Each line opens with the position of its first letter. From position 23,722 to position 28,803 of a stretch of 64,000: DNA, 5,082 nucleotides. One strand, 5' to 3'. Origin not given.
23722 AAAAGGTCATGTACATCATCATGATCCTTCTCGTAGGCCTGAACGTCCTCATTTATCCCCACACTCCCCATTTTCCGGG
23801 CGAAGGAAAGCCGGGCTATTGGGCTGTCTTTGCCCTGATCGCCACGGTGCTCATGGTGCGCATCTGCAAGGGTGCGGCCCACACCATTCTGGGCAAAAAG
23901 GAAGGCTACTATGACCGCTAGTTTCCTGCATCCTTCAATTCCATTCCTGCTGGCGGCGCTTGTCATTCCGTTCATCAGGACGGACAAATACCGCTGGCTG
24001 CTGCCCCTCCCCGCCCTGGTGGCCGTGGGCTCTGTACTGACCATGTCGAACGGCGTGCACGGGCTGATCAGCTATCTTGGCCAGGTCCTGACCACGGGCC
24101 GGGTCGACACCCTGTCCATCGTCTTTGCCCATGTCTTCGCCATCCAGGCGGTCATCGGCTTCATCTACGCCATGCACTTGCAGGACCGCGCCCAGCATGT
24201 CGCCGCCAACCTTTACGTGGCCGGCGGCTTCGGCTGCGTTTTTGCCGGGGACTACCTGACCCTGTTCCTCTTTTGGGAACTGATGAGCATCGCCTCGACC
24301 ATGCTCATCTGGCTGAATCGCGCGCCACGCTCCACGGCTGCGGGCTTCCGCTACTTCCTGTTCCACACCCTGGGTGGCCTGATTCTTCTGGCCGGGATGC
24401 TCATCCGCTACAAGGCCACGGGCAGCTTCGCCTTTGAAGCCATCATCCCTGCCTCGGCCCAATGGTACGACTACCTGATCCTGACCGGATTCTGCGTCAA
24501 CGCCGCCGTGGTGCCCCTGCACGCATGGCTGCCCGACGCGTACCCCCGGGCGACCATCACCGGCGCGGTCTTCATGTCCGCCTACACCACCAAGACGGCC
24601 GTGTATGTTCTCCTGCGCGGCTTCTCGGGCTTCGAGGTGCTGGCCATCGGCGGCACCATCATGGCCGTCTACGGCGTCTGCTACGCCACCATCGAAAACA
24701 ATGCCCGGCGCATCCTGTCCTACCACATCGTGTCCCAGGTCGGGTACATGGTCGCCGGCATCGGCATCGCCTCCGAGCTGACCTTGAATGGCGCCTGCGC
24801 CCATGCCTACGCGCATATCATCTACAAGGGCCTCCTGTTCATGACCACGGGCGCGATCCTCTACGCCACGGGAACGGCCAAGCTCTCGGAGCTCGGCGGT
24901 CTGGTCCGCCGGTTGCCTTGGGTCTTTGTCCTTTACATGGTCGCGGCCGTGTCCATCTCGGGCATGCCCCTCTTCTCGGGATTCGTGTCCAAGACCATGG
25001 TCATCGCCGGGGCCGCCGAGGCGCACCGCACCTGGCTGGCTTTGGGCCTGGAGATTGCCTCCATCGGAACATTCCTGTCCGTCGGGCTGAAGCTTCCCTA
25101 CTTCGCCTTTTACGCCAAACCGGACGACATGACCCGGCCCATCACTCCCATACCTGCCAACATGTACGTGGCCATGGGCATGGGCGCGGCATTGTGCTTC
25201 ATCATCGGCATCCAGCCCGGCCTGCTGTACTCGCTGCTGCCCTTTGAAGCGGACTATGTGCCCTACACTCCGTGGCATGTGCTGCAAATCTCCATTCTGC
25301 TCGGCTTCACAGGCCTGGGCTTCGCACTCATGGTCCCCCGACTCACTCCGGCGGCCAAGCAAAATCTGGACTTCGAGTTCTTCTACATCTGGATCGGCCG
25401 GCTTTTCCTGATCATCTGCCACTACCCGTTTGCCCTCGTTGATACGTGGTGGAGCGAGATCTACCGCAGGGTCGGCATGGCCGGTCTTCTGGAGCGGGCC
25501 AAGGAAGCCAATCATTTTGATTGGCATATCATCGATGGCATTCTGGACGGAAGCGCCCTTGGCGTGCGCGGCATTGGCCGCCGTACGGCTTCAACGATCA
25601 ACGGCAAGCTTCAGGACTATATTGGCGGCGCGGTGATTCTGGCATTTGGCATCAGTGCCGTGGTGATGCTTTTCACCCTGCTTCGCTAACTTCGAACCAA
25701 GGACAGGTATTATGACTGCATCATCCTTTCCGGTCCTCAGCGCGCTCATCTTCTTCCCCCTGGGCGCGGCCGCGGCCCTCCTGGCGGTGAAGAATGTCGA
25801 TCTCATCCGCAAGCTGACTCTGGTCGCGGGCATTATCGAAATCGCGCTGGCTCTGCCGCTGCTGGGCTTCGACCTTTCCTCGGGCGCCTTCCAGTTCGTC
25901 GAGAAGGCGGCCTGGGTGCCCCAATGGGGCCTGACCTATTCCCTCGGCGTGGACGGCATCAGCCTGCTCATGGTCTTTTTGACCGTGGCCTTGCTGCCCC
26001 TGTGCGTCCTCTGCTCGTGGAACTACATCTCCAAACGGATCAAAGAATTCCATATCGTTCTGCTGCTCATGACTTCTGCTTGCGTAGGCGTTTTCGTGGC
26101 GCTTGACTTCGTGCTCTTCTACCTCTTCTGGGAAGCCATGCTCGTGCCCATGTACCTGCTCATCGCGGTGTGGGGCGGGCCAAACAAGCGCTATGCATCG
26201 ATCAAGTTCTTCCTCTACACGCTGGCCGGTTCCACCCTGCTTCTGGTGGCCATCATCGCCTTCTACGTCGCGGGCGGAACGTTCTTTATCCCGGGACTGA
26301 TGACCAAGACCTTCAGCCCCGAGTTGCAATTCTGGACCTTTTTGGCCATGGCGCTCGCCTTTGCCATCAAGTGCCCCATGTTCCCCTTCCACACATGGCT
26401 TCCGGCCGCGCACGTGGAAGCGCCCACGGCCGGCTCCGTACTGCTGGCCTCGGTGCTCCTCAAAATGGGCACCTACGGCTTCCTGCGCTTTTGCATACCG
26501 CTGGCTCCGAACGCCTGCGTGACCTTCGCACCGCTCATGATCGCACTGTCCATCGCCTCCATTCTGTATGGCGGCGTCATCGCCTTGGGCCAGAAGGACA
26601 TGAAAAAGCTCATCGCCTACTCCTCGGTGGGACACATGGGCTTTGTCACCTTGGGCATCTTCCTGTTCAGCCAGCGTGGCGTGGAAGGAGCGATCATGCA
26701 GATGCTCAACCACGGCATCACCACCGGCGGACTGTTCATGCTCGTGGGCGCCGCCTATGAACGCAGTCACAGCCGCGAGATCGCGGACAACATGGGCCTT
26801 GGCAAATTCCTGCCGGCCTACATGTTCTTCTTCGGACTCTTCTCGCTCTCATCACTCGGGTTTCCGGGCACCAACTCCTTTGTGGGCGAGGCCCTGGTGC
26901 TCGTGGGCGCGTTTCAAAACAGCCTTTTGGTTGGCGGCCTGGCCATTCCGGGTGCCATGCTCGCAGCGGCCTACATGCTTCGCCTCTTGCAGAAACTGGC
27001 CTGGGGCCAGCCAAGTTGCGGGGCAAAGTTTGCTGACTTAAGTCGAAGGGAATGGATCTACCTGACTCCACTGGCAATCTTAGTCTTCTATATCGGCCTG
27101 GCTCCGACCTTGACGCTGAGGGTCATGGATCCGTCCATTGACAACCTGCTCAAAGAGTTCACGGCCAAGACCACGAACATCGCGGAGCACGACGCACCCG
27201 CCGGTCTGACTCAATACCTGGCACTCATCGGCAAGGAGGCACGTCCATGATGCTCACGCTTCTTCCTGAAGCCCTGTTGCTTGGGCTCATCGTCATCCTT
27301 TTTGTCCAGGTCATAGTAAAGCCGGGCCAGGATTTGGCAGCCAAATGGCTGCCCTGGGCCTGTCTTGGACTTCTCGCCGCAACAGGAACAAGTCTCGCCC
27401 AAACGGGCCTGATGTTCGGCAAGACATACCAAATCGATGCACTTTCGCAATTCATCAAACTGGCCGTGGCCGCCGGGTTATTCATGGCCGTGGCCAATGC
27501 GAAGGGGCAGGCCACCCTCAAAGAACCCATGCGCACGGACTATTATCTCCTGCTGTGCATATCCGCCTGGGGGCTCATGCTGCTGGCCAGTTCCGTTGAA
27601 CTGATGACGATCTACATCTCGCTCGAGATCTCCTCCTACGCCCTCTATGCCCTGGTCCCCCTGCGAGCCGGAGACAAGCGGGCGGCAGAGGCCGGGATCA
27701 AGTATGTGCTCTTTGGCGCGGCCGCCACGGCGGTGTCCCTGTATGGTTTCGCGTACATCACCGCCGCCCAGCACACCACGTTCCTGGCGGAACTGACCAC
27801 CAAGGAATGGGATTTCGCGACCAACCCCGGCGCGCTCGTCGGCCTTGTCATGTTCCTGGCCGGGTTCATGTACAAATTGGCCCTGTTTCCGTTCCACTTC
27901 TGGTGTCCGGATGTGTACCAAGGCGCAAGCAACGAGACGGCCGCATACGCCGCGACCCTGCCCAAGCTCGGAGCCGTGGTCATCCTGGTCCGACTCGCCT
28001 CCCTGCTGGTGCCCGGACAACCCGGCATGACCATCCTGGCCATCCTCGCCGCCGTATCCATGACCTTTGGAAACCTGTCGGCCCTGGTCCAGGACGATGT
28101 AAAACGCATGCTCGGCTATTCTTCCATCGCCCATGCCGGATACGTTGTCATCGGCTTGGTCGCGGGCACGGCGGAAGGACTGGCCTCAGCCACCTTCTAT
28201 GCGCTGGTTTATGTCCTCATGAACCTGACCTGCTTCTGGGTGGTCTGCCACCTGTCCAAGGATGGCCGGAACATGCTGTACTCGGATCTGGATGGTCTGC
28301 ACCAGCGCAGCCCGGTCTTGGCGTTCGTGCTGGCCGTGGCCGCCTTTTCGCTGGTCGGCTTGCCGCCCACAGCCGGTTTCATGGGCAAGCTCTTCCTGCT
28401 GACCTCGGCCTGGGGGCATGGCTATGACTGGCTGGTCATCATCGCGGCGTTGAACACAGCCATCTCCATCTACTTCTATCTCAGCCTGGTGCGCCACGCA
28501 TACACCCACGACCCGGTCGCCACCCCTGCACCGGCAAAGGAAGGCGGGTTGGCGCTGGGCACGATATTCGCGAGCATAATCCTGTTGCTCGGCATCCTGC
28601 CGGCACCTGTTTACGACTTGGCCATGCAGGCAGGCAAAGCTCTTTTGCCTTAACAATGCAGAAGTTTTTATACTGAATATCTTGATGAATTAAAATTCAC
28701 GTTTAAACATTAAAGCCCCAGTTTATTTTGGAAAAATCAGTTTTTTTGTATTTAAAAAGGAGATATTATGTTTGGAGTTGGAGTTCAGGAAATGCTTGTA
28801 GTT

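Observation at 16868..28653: c-di-AMP riboswitch upstream of a respiratory complex I-like operon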

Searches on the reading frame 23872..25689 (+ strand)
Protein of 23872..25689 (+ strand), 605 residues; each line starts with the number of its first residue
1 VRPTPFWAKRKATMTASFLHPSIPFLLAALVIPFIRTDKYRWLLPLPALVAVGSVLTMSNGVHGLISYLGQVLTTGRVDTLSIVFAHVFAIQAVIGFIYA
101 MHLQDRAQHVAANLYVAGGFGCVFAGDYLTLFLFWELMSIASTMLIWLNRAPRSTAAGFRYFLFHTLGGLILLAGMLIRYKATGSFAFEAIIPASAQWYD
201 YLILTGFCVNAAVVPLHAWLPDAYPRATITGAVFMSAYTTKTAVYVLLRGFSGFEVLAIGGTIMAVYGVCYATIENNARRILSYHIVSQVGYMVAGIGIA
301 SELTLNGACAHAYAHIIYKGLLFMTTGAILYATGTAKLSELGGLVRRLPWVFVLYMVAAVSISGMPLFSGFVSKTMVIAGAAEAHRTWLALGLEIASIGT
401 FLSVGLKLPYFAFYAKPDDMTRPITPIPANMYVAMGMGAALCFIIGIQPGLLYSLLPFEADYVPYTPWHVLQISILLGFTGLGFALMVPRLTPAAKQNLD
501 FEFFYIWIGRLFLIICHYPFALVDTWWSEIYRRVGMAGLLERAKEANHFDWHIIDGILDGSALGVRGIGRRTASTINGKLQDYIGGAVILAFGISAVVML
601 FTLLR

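Call 6: search_protein_families(library=pfam, proteins=[window:23872-25689:+], max_evalue=0.01)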
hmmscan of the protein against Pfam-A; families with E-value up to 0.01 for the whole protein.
window:23872-25689:+ (605 aa): 1 family
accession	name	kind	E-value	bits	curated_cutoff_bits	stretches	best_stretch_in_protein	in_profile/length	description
PF00361.26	Proton_antipo_M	-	7.5e-46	157.1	21.5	1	125-391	1-285/294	NADH:quinone oxidoreductase/Mrp antiporter, TM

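Call 17: search_protein_families(library=ncbifam, proteins=[window:23872-25689:+], max_evalue=0.001)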
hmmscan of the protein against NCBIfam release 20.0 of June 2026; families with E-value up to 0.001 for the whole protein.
window:23872-25689:+ (605 aa): 72 families (the best 25 are shown)
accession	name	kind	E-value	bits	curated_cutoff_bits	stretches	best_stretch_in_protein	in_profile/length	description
NF009310.0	PRK12668.1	equivalog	3.2e-210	699.9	564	1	14-591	2-577/584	Na(+)/H(+) antiporter subunit D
NF006419.0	PRK08668.1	equivalog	5.7e-60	203.7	617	1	61-455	51-473/613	NADH dehydrogenase subunit M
NF009307.0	PRK12664.1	equivalog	1.2e-55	189.5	417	1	78-517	33-464/527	putative monovalent cation/H+ antiporter subunit D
NF005086.0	PRK06521.1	equivalog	9.6e-53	179.6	667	1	60-455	60-498/669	hydrogenase 4 subunit B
NF006418.0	PRK08667.1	equivalog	1.7e-45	155.7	794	1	112-461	117-498/644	hydrogenase membrane subunit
NF006240.0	PRK08376.1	subfamily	7.1e-45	153.9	662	1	77-452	87-495/521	putative monovalent cation/H+ antiporter subunit D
NF009306.0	PRK12663.1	equivalog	1.2e-44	152.9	542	1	78-455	75-473/498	Na+/H+ antiporter subunit D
NF009287.0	PRK12647.1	equivalog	1.4e-44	152.8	937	1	77-456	73-474/773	putative monovalent cation/H+ antiporter subunit A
NF009290.0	PRK12650.1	equivalog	1.5e-44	152.2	980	1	70-467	71-490/966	DUF4040 family protein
TIGR01972.1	NDH_I_M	subfamily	6e-44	150.5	263.8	1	78-453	76-472/486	NADH-quinone oxidoreductase subunit M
NF006238.0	PRK08375.1-4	equivalog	2.5e-43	148.7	626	1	71-415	68-431/531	putative monovalent cation/H+ antiporter subunit D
NF009308.0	PRK12665.1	equivalog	1.2e-42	146.2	585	1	64-403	67-429/531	Na+/H+ antiporter subunit D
NF004920.0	PRK06277.1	equivalog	3.4e-42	144.8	578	1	84-455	76-467/478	energy conserving hydrogenase EhbF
NF009288.0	PRK12648.1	equivalog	6.5e-42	143.6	1104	1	76-456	72-479/954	monovalent cation/H+ antiporter subunit A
NF005097.0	PRK06525.1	equivalog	3.2e-41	141.6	430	1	78-437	74-463/480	hydrogenase 4 subunit D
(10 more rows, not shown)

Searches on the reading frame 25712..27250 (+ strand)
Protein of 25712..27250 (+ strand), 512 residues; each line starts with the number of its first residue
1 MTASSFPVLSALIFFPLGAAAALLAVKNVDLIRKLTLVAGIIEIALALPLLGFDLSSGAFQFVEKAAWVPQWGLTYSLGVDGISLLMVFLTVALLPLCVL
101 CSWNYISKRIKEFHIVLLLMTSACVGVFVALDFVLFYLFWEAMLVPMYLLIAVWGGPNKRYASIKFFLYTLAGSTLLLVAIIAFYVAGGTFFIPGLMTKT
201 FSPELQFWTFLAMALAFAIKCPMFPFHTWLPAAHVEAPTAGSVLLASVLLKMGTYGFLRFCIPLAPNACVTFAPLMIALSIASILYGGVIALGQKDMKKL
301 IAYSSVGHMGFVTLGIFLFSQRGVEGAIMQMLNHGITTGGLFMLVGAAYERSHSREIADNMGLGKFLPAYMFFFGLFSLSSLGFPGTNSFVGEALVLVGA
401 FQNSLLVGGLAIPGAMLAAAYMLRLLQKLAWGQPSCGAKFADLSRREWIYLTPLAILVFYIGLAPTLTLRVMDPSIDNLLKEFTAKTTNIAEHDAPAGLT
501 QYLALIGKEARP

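Call 6: search_protein_families(library=pfam, proteins=[window:25712-27250:+], max_evalue=0.01)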
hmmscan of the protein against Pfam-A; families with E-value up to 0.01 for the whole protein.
window:25712-27250:+ (512 aa): 2 families
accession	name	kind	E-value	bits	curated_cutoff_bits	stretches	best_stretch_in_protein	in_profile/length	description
PF00361.26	Proton_antipo_M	-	2.3e-76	257.3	21.5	1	130-411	1-286/294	NADH:quinone oxidoreductase/Mrp antiporter, TM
PF01059.23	Oxidored_q5_N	-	8.2e-05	23.1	22.7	1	71-121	50-104/110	NADH-ubiquinone oxidoreductase chain 4, amino terminus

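Call 17: search_protein_families(library=ncbifam, proteins=[window:25712-27250:+], max_evalue=0.001)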
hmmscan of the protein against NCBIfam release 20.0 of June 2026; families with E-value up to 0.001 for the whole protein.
window:25712-27250:+ (512 aa): 72 families (the best 25 are shown)
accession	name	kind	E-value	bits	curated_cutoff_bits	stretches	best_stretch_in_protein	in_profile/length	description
TIGR01972.1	NDH_I_M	subfamily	5.3e-169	563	263.8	1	9-482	1-485/486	NADH-quinone oxidoreductase subunit M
NF004499.0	PRK05846.1-3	equivalog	8.8e-162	539.3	585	1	6-491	4-496/502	NADH-quinone oxidoreductase subunit M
NF004501.0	PRK05846.1-5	subfamily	5.8e-152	506.9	598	1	4-483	2-487/492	NADH-quinone oxidoreductase subunit M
NF004505.0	PRK05846.2-5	equivalog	1.6e-133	446.2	700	1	8-489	4-491/508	NADH-quinone oxidoreductase subunit M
NF004500.0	PRK05846.1-4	equivalog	3.9e-133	444.9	550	1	5-489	3-512/525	NADH-quinone oxidoreductase subunit M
NF004506.0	PRK05846.2-6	equivalog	1e-123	414.2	789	1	27-483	33-493/493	NADH-quinone oxidoreductase subunit M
NF009212.0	PRK12561.1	subfamily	7.3e-117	391.3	645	1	1-493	1-509/531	NAD(P)H-quinone oxidoreductase subunit 4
NF004498.0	PRK05846.1-1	equivalog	5.4e-107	358.7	614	1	9-488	3-505/509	NADH-quinone oxidoreductase subunit M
NF004504.0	PRK05846.2-3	equivalog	2.7e-103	346.7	785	1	4-478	7-492/499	NADH-quinone oxidoreductase subunit M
NF002713.0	PRK02546.1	subfamily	2.1e-101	340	827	1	2-495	4-514/533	NAD(P)H-quinone oxidoreductase subunit 4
NF005060.0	PRK06473.1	equivalog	1.9e-95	320.5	747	1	8-485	1-487/500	NADH-quinone oxidoreductase subunit M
NF005611.0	PRK07363.1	equivalog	3e-85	286.7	764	1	9-486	2-488/501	NADH-quinone oxidoreductase subunit M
NF004502.0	PRK05846.2-1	equivalog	8e-69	232.7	791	1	59-467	73-485/500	NADH-quinone oxidoreductase subunit M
NF006419.0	PRK08668.1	equivalog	2.3e-50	172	617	1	67-473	55-475/613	NADH dehydrogenase subunit M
NF004503.0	PRK05846.2-2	subfamily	3.4e-50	171.7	720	1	49-472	43-482/490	NADH-quinone oxidoreductase subunit M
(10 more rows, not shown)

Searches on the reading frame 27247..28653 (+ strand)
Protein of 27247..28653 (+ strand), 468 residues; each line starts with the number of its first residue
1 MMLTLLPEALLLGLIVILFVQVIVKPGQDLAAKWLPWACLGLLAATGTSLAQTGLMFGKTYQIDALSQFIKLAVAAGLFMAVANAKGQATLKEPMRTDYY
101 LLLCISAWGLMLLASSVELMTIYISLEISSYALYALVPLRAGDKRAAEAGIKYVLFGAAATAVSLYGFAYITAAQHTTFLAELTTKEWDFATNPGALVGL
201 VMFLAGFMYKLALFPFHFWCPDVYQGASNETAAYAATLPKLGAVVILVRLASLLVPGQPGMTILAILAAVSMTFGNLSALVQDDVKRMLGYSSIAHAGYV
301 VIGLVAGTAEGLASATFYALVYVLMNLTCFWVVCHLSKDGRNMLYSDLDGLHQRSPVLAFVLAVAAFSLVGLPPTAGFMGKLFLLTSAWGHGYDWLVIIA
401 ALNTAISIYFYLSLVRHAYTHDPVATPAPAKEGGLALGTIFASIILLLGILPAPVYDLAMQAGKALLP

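Call 6: search_protein_families(library=pfam, proteins=[window:27247-28653:+], max_evalue=0.01)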
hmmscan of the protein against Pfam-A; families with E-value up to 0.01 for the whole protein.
window:27247-28653:+ (468 aa): 1 family
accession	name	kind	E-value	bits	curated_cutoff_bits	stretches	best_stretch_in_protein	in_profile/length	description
PF00361.26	Proton_antipo_M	-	4.6e-62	210.3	21.5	1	117-406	2-293/294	NADH:quinone oxidoreductase/Mrp antiporter, TM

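Call 17: search_protein_families(library=ncbifam, proteins=[window:27247-28653:+], max_evalue=0.001)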
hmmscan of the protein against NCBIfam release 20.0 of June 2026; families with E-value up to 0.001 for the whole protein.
window:27247-28653:+ (468 aa): 71 families (the best 25 are shown)
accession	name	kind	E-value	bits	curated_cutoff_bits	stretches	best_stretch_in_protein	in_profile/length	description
TIGR01770.1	NDH_I_N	subfamily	1.1e-101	341.2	332.6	1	3-455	2-471/472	NADH-quinone oxidoreductase subunit NuoN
NF004442.0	PRK05777.1-5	equivalog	1.4e-89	301.3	523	1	2-464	8-479/483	NADH-quinone oxidoreductase subunit NuoN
NF004440.0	PRK05777.1-3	equivalog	2.1e-88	297.3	519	1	4-466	10-476/477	NADH-quinone oxidoreductase subunit NuoN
NF004445.0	PRK05777.2-3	equivalog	4.7e-79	266.6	408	1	4-454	9-465/475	NADH-quinone oxidoreductase subunit NuoN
NF004441.0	PRK05777.1-4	equivalog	4e-73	246.8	477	1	77-464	125-521/524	NADH-quinone oxidoreductase subunit NuoN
NF002701.0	PRK02504.1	equivalog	1e-72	245.3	569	1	4-423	14-438/513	NAD(P)H-quinone oxidoreductase subunit N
NF004444.0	PRK05777.2-2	equivalog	2.6e-68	231.3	496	1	10-425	23-447/496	NADH-quinone oxidoreductase subunit NuoN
NF004446.0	PRK05777.2-4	equivalog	2.7e-67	228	590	1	5-461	14-493/502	NADH-quinone oxidoreductase subunit NuoN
NF004439.0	PRK05777.1-1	equivalog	5e-64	217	531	1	57-463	63-482/485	NADH-quinone oxidoreductase subunit NuoN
NF004443.0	PRK05777.2-1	equivalog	1.1e-54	186.5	626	1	53-424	64-457/506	NADH-quinone oxidoreductase subunit NuoN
NF004447.0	PRK05777.2-5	equivalog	9.2e-50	170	547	1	90-435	89-439/458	NADH-quinone oxidoreductase subunit NuoN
NF009308.0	PRK12665.1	equivalog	6.2e-47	160.3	585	1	63-413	78-431/531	Na+/H+ antiporter subunit D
NF009306.0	PRK12663.1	equivalog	5.7e-46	157.3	542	1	57-466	69-481/498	Na+/H+ antiporter subunit D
NF006241.0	PRK08377.1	equivalog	9.3e-46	156.8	645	1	72-465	85-476/494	NADH dehydrogenase subunit N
TIGR01972.1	NDH_I_M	subfamily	1.8e-43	148.9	263.8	1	63-466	76-482/486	NADH-quinone oxidoreductase subunit M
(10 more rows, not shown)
